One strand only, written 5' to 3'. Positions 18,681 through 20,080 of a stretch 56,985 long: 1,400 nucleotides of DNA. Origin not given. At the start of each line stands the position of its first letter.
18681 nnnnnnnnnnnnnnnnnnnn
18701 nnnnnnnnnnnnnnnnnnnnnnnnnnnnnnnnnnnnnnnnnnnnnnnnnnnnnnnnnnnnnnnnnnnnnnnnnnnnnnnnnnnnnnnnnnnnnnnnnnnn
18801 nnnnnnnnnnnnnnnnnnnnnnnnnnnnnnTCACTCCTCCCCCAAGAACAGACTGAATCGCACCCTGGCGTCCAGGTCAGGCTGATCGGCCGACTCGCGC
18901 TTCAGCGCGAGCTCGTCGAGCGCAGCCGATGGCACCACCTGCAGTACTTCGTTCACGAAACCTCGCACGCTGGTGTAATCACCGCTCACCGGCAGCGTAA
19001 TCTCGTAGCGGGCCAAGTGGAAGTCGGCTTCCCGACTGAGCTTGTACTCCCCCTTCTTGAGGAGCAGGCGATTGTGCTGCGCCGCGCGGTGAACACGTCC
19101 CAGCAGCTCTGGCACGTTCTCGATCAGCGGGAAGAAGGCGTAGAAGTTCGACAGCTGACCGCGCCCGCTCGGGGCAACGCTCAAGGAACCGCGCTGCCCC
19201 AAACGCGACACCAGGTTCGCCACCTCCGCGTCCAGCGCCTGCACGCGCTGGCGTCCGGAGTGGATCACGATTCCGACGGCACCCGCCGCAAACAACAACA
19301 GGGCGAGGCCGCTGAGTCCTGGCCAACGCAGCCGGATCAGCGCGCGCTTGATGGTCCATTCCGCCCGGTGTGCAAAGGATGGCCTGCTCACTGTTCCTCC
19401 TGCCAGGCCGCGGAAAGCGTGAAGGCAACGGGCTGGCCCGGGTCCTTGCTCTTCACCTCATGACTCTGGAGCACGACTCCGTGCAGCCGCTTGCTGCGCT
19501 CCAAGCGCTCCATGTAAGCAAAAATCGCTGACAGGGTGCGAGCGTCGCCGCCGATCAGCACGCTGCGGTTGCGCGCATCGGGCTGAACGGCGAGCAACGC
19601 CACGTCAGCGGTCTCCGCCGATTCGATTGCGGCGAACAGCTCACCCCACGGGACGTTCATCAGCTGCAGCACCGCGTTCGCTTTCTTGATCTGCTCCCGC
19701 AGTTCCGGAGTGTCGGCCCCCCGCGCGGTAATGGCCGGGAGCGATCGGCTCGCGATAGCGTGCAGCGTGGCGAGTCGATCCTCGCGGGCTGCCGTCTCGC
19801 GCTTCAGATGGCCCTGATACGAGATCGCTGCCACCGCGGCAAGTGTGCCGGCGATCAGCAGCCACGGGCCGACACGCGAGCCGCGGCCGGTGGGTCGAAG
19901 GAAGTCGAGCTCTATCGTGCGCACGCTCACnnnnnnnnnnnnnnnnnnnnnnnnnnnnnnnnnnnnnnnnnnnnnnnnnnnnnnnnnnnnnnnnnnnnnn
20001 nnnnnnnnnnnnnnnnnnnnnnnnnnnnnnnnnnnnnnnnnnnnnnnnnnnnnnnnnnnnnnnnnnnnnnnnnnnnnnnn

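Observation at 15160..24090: Non-canonical, translationally coupled 10-gene T2SS/T4P-hybrid operon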

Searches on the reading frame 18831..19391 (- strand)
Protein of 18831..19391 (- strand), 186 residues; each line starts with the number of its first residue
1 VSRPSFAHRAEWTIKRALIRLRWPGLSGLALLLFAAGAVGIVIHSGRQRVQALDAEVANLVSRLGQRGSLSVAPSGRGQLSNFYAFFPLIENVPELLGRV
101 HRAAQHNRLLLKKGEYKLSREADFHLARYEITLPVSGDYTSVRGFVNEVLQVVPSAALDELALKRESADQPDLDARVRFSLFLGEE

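Call 3: search_protein_families(library=ncbifam, proteins=[window:18831-19391:-], max_evalue=0.01)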
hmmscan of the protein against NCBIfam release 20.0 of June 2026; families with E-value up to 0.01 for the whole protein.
window:18831-19391:- (186 aa): 0 families

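Call 4: search_protein_families(library=pfam, proteins=[window:18831-19391:-], max_evalue=0.01)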
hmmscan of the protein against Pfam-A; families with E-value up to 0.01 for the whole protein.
window:18831-19391:- (186 aa): 1 family
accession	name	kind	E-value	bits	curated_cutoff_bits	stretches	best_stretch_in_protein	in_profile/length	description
PF04350.18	PilO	-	0.00044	20.9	22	1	83-174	42-133/145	Pilus assembly protein, PilO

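Call 49: search_solved_structures(query=A2, max_evalue=10)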
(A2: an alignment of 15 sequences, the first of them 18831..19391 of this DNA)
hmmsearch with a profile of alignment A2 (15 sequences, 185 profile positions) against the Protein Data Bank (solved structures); distinct sequences matched with E-value up to 10: 5.
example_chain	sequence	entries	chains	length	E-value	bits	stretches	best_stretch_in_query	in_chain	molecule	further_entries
3jc8_Oa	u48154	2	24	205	0.00028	23.9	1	29-166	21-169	PilO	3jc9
2rjz_A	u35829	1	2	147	0.73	12.8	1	61-150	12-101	PilO protein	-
3if4_A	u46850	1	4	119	0.74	12.8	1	72-111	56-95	Integron Cassette Protein Hfx_Cass5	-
8qah_A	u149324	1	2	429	4.5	10.2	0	18-69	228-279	sc-CC-8-58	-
6drx_A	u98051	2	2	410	6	9.8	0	29-97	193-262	5HT2B receptor, BRIL chimera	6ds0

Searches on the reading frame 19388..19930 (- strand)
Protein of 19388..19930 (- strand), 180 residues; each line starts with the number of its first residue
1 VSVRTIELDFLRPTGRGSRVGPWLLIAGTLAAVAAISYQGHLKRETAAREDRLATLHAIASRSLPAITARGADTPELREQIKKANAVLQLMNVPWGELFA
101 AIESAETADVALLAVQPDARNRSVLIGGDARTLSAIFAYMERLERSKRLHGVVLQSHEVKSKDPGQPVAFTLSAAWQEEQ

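Call 3: search_protein_families(library=ncbifam, proteins=[window:19388-19930:-], max_evalue=0.01)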
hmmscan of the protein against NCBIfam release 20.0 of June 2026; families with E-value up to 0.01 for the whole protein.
window:19388-19930:- (180 aa): 0 families

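Call 4: search_protein_families(library=pfam, proteins=[window:19388-19930:-], max_evalue=0.01)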
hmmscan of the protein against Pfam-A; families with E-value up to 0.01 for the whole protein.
window:19388-19930:- (180 aa): 1 family
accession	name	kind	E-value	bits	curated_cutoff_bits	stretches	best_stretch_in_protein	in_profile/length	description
PF05137.18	PilN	-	9.2e-05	22.8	22.8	1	99-174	3-76/78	Fimbrial assembly protein (PilN)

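Call 48: search_solved_structures(query=A3, max_evalue=10)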
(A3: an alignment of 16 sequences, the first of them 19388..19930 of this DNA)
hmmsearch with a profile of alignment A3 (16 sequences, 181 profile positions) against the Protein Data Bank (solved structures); distinct sequences matched with E-value up to 10: 1.
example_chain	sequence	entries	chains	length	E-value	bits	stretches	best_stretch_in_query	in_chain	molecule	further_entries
1ser_A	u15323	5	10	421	0.52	13.5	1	115-166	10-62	PROTEIN (SERYL-TRNA SYNTHETASE (E.C.6.1.1.11)) | SERYL-tRNA SYNTHETASE | Serine--tRNA ligase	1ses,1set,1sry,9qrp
